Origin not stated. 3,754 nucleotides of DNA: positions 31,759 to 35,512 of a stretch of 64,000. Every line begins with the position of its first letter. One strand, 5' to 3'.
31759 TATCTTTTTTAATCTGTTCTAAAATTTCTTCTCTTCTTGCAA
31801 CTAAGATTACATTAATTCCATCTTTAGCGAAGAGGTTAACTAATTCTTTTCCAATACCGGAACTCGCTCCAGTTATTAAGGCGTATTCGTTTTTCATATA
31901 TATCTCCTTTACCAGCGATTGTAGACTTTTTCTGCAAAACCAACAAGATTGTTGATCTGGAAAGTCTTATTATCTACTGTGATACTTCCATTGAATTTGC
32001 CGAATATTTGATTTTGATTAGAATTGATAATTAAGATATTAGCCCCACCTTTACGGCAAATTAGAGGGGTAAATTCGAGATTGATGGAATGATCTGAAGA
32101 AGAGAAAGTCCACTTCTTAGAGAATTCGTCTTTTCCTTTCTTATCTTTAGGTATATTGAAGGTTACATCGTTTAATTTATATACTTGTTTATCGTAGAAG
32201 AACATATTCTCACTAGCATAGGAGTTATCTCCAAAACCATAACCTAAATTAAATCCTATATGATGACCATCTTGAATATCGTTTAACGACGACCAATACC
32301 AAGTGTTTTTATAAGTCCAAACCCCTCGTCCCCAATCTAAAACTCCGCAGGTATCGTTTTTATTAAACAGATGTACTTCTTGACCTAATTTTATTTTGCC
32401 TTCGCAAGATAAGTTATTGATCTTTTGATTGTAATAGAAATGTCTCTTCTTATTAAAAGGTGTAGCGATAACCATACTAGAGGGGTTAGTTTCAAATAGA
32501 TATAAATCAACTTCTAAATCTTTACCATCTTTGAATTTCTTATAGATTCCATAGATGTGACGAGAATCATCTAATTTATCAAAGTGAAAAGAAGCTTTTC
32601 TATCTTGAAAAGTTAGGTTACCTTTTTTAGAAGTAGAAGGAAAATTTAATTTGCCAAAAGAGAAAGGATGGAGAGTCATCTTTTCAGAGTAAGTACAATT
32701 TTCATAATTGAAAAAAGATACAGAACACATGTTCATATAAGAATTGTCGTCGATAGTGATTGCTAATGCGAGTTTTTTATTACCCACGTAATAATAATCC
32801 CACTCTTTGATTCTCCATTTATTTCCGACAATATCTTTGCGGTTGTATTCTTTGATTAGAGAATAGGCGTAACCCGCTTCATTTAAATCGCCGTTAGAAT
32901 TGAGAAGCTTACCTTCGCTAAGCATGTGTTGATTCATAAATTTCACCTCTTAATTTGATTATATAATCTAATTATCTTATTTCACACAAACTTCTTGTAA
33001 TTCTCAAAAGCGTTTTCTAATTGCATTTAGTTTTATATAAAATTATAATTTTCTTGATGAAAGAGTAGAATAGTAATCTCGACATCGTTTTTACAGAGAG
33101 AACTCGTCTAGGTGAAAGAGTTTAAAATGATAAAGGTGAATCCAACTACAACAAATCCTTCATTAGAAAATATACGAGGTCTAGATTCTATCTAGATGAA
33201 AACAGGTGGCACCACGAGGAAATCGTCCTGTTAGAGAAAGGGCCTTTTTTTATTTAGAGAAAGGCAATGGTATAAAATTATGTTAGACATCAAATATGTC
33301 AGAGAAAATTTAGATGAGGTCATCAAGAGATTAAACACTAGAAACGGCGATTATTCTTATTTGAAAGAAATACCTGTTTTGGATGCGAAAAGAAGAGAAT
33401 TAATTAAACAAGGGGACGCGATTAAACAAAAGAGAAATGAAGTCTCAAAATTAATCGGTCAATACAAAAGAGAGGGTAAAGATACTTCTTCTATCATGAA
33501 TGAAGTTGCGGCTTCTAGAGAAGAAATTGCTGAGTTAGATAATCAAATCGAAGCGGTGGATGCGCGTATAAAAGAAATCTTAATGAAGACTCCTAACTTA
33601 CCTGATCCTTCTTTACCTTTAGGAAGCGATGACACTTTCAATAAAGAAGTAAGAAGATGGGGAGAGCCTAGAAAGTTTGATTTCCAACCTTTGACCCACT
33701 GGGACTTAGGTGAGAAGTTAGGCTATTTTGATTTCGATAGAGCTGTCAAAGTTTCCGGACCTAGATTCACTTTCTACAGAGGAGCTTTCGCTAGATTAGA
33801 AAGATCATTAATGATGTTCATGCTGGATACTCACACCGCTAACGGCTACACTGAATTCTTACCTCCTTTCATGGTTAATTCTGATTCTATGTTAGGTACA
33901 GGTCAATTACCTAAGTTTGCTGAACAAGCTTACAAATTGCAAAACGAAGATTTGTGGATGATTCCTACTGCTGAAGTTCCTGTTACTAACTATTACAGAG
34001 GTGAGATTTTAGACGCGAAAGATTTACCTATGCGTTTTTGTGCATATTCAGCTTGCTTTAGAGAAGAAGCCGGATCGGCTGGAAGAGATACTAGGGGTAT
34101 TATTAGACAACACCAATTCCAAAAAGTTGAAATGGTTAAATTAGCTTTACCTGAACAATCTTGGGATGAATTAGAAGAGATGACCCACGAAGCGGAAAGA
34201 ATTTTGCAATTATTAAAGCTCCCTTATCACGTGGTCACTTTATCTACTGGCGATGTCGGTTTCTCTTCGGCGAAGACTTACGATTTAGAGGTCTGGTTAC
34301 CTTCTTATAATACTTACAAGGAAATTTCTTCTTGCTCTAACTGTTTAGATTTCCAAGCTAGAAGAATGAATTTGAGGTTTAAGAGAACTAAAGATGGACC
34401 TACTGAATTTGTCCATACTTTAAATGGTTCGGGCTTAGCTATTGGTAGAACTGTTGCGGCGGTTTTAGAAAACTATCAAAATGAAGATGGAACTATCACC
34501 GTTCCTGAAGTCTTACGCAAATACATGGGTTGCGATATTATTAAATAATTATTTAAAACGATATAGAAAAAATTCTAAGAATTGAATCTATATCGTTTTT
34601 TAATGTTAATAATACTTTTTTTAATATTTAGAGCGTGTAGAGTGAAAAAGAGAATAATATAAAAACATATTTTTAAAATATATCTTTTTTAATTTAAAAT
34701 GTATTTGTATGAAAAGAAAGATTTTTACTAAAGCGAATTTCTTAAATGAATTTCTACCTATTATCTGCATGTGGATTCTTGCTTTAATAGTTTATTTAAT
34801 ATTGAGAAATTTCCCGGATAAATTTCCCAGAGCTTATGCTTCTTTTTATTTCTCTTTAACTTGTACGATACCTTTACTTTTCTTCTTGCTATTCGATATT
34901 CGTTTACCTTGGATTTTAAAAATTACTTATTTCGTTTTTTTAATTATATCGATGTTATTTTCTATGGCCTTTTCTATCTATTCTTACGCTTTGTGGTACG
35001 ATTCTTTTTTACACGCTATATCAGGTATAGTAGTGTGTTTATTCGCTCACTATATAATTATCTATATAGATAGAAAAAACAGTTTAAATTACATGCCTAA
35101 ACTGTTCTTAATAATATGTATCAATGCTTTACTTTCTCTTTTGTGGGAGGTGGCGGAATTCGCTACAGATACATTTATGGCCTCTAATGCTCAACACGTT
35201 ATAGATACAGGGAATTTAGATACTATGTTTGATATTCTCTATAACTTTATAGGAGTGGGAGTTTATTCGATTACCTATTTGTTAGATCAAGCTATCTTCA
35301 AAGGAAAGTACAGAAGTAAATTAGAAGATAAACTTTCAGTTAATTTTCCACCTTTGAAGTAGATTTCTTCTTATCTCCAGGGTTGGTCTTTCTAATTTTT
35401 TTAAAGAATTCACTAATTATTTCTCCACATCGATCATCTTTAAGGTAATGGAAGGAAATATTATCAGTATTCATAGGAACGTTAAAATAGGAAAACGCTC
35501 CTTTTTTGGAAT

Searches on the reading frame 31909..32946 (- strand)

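Call 19: search_protein_families(library=pfam, proteins=[window:31909-32946:-], max_evalue=0.001)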
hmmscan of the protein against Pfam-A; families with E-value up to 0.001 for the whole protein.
window:31909-32946:- (345 aa): 1 family
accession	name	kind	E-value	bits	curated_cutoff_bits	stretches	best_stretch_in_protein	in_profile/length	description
PF10974.15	DUF2804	-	5.1e-115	384.7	26.9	1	8-345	4-339/339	Domain of unknown function (DUF2804)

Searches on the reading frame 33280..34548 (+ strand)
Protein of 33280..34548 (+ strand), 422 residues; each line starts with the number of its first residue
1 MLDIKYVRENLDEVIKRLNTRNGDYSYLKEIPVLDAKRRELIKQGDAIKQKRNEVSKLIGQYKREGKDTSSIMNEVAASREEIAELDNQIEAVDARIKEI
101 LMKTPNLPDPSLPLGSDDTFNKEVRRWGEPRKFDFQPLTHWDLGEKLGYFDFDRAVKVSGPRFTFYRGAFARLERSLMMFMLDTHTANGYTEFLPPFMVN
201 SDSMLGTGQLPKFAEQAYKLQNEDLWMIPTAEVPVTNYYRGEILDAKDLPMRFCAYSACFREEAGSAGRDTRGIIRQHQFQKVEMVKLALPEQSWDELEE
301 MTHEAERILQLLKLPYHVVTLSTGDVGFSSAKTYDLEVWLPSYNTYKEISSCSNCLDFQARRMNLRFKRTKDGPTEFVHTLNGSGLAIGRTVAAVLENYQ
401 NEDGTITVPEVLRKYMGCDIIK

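Call 77: search_protein_families(library=pfam, proteins=[L017:2-4588:+], max_evalue=0.01)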
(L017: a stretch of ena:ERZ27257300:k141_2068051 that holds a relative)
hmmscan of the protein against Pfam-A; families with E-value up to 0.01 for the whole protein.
L017:2-4588:+ (1528 aa): 6 families
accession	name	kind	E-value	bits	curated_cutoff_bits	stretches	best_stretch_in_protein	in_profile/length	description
PF25390.1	WD40_RLD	-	1.5e-29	103.9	150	2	1-211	164-342/363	RCC1-like domain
PF09479.16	Flg_new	-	3.6e-23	81.9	27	3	611-677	1-64/65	Listeria-Bacteroides repeat domain (List_Bact_rpt)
PF00415.24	RCC1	-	6.9e-17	62.2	21.7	1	62-84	2-27/50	Regulator of chromosome condensation (RCC1) repeat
PF13540.12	RCC1_2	-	7.8e-16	57.8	22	1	233-257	4-28/30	Regulator of chromosome condensation (RCC1) repeat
PF21601.3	GldM_2nd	-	4.6e-06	27.5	24.4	0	1068-1111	16-59/98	GldM second domain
PF11614.14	FixG_C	-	0.0034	18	25.6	0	1204-1275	32-89/119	IG-like fold at C-terminal of FixG, putative oxidoreductase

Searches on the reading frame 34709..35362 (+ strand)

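Call 4: search_protein_families(library=pfam, proteins=[window:34709-35362:+], max_evalue=1)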
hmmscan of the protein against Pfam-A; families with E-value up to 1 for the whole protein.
window:34709-35362:+ (217 aa): 1 family
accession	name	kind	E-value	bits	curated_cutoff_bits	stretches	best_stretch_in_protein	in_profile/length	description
PF09843.14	DUF2070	-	0.16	10.7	30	1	11-146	33-171/561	Predicted membrane protein (DUF2070)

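Call 77: search_protein_families(library=pfam, proteins=[window:34709-35362:+], max_evalue=0.01)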
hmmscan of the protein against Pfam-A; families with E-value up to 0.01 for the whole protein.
window:34709-35362:+ (217 aa): 0 families
